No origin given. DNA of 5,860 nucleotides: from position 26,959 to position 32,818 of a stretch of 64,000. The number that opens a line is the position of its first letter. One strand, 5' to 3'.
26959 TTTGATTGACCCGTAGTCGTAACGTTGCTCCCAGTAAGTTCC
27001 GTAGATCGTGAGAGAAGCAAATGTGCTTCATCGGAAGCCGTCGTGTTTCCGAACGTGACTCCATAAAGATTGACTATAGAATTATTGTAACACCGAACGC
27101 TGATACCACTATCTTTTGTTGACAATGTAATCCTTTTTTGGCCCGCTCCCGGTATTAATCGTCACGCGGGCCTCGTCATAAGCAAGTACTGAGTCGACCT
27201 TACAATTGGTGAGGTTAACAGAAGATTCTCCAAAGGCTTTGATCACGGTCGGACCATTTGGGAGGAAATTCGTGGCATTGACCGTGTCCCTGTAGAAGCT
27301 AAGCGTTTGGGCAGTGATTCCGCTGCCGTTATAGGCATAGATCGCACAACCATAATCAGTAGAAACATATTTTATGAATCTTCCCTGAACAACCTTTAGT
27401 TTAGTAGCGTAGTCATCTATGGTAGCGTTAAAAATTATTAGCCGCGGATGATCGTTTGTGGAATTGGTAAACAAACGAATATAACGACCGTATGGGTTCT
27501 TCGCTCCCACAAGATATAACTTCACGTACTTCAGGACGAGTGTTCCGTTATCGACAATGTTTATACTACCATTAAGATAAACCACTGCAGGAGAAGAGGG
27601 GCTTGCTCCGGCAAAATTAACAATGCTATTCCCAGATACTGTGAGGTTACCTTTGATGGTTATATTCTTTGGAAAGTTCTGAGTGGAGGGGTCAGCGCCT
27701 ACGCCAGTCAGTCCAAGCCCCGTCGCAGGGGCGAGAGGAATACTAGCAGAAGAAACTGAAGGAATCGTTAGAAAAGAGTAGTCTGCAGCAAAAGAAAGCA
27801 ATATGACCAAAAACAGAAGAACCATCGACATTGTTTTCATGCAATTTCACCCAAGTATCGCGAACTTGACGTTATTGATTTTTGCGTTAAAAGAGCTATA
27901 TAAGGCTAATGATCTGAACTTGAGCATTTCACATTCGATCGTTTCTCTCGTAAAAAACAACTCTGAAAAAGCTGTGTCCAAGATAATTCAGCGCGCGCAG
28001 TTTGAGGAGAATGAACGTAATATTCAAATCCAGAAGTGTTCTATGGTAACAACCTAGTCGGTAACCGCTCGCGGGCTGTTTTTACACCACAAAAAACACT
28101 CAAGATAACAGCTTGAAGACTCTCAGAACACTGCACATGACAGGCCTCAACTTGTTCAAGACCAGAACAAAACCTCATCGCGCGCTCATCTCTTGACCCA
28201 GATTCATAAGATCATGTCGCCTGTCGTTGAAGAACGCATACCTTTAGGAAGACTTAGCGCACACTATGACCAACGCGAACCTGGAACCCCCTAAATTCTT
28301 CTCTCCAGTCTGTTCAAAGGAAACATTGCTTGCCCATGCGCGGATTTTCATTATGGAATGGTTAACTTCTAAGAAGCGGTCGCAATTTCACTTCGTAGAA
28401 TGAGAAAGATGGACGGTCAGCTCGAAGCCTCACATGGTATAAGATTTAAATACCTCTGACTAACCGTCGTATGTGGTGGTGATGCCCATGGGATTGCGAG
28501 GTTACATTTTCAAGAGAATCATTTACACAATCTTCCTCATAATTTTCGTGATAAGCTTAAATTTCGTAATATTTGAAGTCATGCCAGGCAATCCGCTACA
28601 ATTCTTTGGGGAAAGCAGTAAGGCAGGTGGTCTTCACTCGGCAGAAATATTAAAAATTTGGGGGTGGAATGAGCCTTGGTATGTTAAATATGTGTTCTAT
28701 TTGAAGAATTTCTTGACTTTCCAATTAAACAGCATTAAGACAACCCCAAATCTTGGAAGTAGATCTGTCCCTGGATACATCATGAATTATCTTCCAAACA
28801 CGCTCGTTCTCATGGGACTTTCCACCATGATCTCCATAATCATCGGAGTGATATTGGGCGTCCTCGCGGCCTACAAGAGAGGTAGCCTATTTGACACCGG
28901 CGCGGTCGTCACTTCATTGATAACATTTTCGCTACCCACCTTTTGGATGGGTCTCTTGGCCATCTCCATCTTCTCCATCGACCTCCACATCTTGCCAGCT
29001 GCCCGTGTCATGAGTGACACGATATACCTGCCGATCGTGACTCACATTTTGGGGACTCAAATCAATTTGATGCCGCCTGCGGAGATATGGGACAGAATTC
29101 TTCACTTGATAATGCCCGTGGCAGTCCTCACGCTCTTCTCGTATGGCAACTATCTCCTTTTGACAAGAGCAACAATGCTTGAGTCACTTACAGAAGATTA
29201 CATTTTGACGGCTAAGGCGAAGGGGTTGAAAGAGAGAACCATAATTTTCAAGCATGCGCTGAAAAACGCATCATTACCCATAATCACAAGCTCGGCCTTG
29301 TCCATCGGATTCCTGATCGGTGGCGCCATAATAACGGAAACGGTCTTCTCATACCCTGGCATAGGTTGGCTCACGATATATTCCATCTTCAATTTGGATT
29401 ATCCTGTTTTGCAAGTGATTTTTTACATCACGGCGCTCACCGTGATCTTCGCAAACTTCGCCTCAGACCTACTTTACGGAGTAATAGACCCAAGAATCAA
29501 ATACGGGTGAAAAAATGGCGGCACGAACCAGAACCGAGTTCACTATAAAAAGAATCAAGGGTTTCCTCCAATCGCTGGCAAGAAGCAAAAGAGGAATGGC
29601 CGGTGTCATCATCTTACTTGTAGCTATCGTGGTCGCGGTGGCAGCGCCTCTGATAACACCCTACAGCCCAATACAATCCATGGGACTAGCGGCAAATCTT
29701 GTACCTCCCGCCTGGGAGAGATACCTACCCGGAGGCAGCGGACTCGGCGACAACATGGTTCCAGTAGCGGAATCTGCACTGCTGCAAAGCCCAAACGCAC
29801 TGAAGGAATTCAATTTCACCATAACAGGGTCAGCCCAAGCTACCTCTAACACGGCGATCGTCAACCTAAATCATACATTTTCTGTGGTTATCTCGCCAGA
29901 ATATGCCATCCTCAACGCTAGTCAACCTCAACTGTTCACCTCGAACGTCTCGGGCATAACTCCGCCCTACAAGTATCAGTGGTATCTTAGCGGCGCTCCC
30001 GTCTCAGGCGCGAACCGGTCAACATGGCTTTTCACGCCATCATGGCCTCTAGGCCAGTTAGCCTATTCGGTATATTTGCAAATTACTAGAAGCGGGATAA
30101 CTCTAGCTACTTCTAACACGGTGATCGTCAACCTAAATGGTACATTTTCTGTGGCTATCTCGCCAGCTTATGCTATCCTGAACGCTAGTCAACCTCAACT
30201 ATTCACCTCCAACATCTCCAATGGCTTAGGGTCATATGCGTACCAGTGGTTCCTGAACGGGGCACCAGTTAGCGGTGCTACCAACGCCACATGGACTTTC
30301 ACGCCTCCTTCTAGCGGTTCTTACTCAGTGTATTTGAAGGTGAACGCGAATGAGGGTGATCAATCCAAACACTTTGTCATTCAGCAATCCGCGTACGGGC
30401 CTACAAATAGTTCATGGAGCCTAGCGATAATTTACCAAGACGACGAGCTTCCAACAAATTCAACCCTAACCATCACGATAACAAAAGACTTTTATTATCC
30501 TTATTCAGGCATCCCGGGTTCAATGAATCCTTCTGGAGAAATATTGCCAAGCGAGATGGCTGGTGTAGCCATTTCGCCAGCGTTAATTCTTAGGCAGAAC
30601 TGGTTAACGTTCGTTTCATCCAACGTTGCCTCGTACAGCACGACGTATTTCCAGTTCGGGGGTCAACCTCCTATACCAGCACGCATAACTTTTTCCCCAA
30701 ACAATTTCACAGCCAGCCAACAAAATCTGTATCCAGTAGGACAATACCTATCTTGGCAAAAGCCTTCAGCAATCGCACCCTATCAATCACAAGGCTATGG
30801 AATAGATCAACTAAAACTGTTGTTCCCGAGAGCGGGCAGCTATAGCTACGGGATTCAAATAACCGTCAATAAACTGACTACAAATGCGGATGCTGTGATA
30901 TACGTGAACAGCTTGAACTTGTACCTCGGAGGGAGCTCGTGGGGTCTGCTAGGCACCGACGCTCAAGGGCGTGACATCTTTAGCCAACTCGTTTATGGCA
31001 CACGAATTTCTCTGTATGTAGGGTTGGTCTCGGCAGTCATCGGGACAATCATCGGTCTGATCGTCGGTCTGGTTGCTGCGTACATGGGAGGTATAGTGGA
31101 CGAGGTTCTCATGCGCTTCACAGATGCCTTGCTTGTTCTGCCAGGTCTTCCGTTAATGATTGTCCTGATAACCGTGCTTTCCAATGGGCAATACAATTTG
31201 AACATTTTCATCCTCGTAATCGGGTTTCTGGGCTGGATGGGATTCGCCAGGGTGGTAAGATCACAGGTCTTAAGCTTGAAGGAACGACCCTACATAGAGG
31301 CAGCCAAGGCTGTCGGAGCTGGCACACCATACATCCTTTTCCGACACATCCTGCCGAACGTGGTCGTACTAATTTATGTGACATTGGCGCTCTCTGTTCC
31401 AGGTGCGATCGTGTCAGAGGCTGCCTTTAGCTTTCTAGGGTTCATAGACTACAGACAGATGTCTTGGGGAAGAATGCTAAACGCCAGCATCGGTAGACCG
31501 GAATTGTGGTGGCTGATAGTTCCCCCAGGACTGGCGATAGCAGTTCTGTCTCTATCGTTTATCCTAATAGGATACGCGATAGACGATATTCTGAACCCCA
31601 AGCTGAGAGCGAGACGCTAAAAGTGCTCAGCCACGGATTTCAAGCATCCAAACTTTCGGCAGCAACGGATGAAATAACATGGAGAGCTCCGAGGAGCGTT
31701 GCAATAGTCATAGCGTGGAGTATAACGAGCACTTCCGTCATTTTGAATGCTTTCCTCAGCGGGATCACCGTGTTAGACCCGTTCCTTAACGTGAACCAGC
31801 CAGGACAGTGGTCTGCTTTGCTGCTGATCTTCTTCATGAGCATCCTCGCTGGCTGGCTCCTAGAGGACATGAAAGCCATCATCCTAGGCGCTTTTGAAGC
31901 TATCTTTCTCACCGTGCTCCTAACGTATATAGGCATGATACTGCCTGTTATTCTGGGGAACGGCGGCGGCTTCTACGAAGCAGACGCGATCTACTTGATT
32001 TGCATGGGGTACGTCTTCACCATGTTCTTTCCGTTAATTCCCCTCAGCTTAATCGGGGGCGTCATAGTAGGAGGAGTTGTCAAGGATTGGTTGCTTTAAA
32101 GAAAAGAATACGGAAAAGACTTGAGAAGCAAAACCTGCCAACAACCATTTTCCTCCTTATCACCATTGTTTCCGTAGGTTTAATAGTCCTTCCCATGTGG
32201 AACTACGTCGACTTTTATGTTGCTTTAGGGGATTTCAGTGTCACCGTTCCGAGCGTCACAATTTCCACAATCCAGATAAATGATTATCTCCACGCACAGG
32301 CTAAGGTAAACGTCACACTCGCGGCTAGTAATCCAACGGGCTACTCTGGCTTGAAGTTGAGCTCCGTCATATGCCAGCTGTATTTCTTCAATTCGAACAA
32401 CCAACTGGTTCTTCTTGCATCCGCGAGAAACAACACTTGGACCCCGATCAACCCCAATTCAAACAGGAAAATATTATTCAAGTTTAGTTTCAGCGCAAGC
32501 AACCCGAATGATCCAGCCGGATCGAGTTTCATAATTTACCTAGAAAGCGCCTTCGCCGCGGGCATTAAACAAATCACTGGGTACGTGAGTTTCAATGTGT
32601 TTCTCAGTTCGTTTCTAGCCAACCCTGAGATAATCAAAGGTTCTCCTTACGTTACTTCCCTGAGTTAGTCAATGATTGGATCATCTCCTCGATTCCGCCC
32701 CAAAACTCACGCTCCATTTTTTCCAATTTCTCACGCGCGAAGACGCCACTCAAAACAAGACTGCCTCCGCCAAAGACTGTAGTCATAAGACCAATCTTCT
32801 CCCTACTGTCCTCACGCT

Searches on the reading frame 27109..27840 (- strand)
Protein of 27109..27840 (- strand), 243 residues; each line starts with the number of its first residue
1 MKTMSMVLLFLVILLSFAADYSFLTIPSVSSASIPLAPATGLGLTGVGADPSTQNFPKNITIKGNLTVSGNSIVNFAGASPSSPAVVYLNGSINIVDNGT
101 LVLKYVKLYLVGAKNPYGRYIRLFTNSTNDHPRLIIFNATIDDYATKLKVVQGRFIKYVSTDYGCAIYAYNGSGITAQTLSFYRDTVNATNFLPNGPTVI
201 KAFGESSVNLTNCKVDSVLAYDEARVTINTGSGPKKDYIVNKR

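Call 6: search_protein_families(library=pfam, proteins=[window:27109-27840:-], max_evalue=0.01)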
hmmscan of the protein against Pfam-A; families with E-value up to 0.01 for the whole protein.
window:27109-27840:- (243 aa): 1 family
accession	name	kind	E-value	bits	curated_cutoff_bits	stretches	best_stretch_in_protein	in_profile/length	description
PF16318.11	DUF4957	-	0.0038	17.5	30.8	1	61-152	4-95/142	Domain of unknown function (DUF4957)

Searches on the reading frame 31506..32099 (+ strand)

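Call 7: search_protein_families(library=pfam, proteins=[window:31506-32099:+], max_evalue=0.01)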
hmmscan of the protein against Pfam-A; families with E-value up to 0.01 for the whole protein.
window:31506-32099:+ (197 aa): 0 families

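Call 28: search_protein_families(library=pfam, proteins=[window:31506-32099:+], max_evalue=10)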
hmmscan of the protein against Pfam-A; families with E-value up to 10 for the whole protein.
window:31506-32099:+ (197 aa): 1 family
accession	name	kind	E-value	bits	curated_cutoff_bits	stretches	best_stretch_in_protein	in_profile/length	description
PF19638.4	DUF6141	-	0.024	14.9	27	1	133-178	26-70/164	Family of unknown function (DUF6141)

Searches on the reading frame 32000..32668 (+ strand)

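Call 7: search_protein_families(library=pfam, proteins=[window:32000-32668:+], max_evalue=0.01)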
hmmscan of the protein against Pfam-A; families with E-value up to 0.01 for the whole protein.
window:32000-32668:+ (222 aa): 0 families

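Call 28: search_protein_families(library=pfam, proteins=[window:32000-32668:+], max_evalue=10)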
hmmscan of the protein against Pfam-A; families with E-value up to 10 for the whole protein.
window:32000-32668:+ (222 aa): 1 family
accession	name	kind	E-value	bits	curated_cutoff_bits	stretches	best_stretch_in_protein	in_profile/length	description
PF24530.1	DUF7597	-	0.055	13.7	27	1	65-124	32-91/125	Domain of unknown function (DUF7597)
